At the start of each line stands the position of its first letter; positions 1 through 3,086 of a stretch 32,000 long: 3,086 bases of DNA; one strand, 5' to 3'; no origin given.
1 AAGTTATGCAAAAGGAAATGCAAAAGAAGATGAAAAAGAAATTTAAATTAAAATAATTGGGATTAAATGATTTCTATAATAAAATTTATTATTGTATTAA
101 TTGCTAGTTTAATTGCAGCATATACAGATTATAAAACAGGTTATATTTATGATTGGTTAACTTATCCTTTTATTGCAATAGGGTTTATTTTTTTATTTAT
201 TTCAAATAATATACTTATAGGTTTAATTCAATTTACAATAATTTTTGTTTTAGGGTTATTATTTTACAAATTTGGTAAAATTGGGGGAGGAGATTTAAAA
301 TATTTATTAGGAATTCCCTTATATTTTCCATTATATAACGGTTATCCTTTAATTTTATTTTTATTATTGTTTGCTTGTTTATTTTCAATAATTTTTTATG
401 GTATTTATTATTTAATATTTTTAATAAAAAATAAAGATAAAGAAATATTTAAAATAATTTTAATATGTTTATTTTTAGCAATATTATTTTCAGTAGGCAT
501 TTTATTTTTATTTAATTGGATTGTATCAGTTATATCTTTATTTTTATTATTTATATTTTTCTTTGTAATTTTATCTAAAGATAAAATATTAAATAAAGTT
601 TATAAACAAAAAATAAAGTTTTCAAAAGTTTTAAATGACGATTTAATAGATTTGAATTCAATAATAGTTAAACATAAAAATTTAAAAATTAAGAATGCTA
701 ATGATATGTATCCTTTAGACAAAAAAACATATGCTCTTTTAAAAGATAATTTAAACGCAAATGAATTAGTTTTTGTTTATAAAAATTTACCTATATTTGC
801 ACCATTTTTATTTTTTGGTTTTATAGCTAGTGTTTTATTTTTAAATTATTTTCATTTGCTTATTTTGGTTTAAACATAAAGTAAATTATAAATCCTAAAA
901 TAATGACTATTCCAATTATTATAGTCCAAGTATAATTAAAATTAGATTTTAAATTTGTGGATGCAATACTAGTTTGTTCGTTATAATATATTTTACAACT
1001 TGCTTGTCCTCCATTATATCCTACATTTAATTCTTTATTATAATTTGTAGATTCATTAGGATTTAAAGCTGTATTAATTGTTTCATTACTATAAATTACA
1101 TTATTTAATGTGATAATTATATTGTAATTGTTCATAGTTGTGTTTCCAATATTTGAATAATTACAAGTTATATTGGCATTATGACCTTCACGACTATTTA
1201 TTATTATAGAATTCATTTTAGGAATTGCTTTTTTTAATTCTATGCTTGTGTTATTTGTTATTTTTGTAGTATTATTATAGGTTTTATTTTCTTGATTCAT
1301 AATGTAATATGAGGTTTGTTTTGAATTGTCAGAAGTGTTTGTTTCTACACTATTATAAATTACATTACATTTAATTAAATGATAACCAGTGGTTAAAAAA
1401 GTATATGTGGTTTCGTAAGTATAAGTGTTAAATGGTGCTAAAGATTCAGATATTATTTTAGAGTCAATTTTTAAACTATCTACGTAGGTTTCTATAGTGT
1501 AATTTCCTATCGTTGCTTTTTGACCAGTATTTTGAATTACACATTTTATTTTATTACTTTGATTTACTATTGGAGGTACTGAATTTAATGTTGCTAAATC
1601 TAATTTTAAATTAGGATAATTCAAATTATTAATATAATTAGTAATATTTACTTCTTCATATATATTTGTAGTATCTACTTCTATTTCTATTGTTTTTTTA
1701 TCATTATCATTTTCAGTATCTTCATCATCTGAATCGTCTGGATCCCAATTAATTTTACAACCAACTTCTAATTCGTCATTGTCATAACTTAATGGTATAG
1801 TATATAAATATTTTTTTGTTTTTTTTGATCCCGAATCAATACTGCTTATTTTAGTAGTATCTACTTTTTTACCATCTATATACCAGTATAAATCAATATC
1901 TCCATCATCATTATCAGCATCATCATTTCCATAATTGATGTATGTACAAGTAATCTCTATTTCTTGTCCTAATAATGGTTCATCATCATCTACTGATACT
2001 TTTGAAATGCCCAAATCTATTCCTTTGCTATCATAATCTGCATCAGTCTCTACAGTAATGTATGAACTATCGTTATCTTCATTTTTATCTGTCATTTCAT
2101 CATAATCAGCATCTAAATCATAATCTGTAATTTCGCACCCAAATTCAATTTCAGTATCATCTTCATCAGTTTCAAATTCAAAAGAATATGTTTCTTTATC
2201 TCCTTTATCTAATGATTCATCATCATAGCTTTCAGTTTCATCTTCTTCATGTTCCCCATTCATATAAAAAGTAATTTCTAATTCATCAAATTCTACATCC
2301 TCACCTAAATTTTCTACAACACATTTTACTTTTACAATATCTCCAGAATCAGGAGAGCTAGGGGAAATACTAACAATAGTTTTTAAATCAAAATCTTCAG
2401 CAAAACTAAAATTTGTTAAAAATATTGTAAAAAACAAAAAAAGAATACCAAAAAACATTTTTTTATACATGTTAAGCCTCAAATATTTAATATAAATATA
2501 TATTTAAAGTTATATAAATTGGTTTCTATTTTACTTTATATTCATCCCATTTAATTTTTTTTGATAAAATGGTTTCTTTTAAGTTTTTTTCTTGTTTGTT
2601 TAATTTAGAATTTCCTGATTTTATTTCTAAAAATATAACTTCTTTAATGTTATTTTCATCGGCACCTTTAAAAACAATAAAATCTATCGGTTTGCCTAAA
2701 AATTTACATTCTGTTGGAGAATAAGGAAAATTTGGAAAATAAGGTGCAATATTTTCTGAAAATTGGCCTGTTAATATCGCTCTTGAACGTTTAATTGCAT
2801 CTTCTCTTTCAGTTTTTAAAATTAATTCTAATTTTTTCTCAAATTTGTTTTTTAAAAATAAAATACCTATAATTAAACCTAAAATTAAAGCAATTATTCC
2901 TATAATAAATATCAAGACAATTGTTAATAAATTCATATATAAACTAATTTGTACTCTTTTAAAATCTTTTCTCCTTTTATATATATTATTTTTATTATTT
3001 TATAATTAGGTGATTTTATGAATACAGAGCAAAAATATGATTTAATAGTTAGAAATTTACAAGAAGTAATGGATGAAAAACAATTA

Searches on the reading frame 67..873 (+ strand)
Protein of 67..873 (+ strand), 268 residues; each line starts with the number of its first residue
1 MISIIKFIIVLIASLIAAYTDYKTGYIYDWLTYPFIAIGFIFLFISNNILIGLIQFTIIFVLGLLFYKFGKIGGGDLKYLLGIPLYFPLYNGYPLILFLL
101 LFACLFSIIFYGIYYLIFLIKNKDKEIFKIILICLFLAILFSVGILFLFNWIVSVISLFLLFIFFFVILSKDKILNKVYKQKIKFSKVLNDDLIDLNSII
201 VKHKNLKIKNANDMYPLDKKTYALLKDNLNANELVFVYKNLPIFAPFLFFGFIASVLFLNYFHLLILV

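Call 23: search_protein_families(library=pfam, proteins=[window:67-873:+], max_evalue=0.01)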
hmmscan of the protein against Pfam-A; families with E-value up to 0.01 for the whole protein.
window:67-873:+ (268 aa): 3 families
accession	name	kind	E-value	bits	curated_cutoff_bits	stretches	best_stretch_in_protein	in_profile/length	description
PF01478.23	Peptidase_A24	-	9.2e-12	45.8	26.5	1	9-110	2-102/104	Type IV leader peptidase family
PF16590.10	ESP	-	0.0062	17.2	22.7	0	157-234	3-77/91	Exocrine gland-secreting peptide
PF05251.17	Ost5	-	0.0094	16.7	27.4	1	93-152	12-69/73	Oligosaccharyltransferase subunit 5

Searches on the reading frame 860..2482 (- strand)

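Call 23: search_protein_families(library=pfam, proteins=[window:860-2482:-], max_evalue=0.01)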
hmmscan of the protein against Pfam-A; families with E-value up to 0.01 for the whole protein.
window:860-2482:- (540 aa): 1 family
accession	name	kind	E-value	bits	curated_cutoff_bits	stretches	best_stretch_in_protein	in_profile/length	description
PF07705.17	CARDB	-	1.4e-16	60.9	22.7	3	156-262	3-99/101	CARDB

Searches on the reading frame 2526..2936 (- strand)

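Call 103: search_protein_families(library=pfam, proteins=[window:2526-2936:-], max_evalue=0.01)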
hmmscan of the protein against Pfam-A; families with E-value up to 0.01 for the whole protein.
window:2526-2936:- (136 aa): 1 family
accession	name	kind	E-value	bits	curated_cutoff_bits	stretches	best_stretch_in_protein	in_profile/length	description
PF10107.15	Endonuc_Holl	-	7.4e-34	117.3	23.8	1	31-134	54-158/159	Endonuclease related to archaeal Holliday junction resolvase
